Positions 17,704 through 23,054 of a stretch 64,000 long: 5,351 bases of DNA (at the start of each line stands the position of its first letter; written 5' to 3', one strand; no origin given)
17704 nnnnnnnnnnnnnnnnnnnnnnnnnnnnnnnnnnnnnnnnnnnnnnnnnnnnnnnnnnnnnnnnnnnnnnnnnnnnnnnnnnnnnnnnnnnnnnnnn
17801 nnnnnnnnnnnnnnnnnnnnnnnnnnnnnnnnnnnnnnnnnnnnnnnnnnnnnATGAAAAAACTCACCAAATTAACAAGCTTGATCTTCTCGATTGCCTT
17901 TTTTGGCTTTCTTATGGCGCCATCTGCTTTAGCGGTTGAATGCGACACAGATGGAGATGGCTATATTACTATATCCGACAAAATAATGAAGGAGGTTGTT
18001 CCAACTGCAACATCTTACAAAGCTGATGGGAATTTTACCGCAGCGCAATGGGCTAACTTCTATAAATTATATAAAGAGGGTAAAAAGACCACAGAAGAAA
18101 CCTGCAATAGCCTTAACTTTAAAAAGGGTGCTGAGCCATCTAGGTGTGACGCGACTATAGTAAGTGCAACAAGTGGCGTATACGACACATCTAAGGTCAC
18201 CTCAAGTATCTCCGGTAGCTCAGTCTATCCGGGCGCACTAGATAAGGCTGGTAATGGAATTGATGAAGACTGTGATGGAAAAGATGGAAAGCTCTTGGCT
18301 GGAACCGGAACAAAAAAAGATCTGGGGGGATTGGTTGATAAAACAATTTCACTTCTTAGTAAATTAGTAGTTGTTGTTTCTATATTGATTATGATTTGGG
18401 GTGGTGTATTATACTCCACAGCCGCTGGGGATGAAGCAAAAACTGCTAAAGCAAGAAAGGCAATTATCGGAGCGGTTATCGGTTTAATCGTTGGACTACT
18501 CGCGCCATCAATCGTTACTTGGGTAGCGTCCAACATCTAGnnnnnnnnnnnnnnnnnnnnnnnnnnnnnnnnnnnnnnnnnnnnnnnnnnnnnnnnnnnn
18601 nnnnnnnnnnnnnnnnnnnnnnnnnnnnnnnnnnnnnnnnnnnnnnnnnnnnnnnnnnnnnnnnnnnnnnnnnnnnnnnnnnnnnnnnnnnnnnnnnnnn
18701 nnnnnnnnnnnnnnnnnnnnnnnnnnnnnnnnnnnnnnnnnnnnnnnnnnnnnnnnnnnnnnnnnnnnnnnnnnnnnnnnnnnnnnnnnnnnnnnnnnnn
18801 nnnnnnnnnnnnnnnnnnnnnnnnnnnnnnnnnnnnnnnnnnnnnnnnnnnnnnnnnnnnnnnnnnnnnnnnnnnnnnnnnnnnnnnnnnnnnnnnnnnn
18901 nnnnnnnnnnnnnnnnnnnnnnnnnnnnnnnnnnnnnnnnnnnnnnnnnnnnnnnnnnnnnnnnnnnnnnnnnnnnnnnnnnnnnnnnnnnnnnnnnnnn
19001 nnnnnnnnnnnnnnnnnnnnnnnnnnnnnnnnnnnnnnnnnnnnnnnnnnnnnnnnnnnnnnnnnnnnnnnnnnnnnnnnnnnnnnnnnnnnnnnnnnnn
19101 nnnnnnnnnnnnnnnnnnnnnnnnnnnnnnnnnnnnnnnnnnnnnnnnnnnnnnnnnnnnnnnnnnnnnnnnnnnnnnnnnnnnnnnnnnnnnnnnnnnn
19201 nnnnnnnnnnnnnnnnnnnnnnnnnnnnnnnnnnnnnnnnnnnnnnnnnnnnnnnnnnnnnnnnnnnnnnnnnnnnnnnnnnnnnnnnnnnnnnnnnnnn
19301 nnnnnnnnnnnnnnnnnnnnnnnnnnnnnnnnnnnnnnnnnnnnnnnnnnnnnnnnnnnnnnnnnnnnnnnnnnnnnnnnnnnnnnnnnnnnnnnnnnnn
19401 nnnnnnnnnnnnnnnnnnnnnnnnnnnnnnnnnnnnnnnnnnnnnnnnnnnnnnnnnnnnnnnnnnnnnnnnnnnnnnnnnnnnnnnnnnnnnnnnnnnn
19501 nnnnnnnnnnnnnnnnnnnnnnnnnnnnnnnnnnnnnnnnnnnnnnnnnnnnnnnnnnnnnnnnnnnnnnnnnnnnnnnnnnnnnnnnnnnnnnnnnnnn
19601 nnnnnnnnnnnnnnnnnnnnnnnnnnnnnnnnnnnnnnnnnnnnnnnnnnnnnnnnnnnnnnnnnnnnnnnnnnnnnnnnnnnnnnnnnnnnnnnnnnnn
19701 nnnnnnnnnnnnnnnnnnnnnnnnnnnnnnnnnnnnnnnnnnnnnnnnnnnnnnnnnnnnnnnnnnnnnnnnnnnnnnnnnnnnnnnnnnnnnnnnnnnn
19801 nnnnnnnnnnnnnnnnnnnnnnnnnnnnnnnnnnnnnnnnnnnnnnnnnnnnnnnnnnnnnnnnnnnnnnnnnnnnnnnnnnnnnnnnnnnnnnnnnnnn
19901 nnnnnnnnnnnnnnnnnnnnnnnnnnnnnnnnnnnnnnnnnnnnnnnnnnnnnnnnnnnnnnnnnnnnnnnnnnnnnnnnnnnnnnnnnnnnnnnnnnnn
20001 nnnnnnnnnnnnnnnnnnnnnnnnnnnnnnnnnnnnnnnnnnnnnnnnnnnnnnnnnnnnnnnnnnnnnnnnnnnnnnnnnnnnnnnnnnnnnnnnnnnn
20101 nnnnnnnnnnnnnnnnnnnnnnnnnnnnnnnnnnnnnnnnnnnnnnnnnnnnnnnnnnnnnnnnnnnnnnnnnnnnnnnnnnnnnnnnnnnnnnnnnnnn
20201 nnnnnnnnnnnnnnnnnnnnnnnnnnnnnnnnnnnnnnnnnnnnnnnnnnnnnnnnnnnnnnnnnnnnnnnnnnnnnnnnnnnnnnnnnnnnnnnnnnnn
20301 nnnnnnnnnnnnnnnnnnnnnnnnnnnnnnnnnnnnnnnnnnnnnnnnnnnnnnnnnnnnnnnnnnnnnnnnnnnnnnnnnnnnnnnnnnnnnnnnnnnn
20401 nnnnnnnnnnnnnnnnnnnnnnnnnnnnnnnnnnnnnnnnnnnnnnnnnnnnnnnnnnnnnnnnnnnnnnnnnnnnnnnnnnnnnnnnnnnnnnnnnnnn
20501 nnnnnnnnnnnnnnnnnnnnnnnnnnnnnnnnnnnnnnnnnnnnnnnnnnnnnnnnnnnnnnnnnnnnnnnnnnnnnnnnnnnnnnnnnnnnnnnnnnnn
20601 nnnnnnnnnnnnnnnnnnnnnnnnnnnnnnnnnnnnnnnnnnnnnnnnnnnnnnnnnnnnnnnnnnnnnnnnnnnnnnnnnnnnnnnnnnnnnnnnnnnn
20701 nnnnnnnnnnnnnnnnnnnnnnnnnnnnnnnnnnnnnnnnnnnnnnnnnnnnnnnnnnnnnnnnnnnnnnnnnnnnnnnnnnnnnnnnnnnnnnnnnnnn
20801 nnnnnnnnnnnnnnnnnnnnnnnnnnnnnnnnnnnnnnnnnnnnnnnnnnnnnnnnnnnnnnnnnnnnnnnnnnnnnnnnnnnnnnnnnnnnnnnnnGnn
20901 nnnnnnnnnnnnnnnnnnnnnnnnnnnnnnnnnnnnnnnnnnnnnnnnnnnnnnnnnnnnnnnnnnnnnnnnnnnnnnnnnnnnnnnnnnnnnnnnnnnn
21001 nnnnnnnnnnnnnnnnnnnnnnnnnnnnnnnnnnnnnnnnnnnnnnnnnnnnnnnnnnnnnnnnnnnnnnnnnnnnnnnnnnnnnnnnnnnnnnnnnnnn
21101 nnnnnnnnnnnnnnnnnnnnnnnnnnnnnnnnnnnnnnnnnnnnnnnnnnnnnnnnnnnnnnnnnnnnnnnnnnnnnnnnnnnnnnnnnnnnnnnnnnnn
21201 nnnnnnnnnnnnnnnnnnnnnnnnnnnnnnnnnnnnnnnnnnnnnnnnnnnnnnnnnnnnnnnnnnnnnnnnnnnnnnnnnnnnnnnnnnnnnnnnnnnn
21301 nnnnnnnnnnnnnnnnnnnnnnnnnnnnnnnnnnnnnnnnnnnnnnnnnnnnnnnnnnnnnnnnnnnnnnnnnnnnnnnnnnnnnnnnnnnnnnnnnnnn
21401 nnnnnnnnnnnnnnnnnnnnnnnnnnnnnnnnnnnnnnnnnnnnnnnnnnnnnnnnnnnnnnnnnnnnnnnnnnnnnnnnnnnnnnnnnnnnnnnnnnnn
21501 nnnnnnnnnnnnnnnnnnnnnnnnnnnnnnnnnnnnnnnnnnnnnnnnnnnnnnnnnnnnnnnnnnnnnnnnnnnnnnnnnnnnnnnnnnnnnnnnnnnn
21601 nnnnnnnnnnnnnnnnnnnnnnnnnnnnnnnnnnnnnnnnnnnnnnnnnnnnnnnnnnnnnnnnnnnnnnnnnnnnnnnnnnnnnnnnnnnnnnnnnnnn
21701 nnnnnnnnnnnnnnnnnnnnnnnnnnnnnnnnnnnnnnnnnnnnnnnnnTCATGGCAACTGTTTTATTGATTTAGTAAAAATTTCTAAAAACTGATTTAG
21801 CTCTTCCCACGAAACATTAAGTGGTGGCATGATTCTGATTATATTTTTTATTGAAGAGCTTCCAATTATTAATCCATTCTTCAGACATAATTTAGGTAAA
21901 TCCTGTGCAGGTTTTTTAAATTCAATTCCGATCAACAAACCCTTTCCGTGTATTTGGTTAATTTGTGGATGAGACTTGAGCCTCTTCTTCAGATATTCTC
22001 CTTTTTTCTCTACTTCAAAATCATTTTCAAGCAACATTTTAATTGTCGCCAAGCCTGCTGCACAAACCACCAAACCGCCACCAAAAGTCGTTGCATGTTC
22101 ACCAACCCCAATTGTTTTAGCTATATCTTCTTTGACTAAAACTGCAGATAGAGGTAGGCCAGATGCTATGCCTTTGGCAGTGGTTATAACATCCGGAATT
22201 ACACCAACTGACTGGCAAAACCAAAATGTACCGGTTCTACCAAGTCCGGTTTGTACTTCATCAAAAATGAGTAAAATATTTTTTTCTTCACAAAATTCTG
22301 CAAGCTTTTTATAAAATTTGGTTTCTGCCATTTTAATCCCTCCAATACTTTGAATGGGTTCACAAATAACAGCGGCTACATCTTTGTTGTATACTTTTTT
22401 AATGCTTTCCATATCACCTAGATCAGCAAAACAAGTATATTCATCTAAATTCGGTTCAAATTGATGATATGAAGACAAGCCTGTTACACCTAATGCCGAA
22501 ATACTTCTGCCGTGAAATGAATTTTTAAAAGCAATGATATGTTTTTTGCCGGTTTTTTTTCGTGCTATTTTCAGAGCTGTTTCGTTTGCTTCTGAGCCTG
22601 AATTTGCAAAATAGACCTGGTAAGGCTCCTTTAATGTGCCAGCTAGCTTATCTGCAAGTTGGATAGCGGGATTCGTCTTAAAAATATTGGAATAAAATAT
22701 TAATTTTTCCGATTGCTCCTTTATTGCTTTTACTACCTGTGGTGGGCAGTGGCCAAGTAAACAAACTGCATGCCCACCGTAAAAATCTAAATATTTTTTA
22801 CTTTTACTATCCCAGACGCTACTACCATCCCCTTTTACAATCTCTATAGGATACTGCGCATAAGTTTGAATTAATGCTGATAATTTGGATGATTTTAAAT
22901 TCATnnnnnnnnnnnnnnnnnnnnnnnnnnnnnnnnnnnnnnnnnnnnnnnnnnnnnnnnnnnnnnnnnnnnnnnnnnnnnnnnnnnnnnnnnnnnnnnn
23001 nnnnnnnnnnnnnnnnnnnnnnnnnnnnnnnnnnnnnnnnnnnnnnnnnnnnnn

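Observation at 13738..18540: Orphan VirB6-like + three VirB2/TrbC-type pilin genes, including a tandem double pilin, with no T4SS ATPase nearby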

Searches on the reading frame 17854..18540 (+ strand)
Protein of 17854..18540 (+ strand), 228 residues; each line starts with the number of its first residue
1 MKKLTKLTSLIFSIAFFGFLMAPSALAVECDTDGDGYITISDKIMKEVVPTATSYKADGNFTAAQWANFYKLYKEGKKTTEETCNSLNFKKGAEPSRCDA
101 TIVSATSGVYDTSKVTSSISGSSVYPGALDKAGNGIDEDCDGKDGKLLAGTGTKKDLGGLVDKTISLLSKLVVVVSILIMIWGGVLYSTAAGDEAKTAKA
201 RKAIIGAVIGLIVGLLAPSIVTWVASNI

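Call 3: search_protein_families(library=pfam, proteins=[window:17854-18540:+], max_evalue=1)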
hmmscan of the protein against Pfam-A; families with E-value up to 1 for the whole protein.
window:17854-18540:+ (228 aa): 7 families
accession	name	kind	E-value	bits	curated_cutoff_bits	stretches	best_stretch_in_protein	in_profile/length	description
PF18895.5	T4SS_pilin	-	3.1e-11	43.6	26.6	1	166-224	14-71/71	Type IV secretion system pilin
PF11617.13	Cu-binding_MopE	-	0.00015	22.4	27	1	122-143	7-27/30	Putative metal-binding motif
PF19607.4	DUF6112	-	0.0053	17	25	1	162-225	17-79/88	Family of unknown function (DUF6112)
PF04290.18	DctQ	-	0.018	15.4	28.3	1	158-217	58-119/132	Tripartite ATP-independent periplasmic transporters, DctQ component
PF13441.11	Gly-zipper_YMGG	-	0.051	13.7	28.9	1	189-216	19-41/45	YMGG-like Gly-zipper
PF00036.39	EF-hand_1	-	0.21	11.6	25.4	1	29-41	8-20/29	EF hand domain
PF13499.12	EF-hand_7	-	0.27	12.1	30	1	29-46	10-26/67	EF-hand domain pair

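Call 7: search_protein_families(library=ncbifam, proteins=[window:17854-18540:+], max_evalue=0.1)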
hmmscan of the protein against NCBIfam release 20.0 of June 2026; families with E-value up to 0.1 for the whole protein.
window:17854-18540:+ (228 aa): 2 families
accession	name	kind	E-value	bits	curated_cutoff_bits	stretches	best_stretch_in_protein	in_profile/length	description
NF045849.1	ICE_MMCAP2_0565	equivalog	2.7e-07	30.2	40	1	158-227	10-79/80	Mbov_0395 family pilin-like conjugal transfer protein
NF041421.1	MbpC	equivalog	0.012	15.6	200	1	157-195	92-130/148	mobilization protein MbpC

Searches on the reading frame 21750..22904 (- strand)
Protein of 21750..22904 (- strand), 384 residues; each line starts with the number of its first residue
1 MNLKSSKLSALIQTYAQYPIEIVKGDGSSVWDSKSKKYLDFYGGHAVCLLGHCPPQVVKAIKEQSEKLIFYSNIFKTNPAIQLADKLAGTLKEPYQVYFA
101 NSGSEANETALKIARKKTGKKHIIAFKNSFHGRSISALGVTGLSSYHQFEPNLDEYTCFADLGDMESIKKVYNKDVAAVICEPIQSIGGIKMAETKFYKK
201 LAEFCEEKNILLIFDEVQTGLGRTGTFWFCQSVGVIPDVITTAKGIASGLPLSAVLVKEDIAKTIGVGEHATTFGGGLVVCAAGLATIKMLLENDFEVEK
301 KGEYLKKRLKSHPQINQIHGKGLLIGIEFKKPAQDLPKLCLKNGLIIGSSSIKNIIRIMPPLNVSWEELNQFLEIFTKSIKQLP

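Call 40: search_protein_families(library=pfam, proteins=[window:21750-22904:-], max_evalue=0.0001)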
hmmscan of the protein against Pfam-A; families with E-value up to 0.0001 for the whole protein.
window:21750-22904:- (384 aa): 2 families
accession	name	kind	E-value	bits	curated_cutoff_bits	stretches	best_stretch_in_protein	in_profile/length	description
PF00202.27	Aminotran_3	-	8.1e-102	341.3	30.5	1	16-379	7-402/403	Aminotransferase class-III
PF00155.27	Aminotran_1_2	-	9.5e-05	22.2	19.7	0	52-223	17-193/361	Aminotransferase class I and II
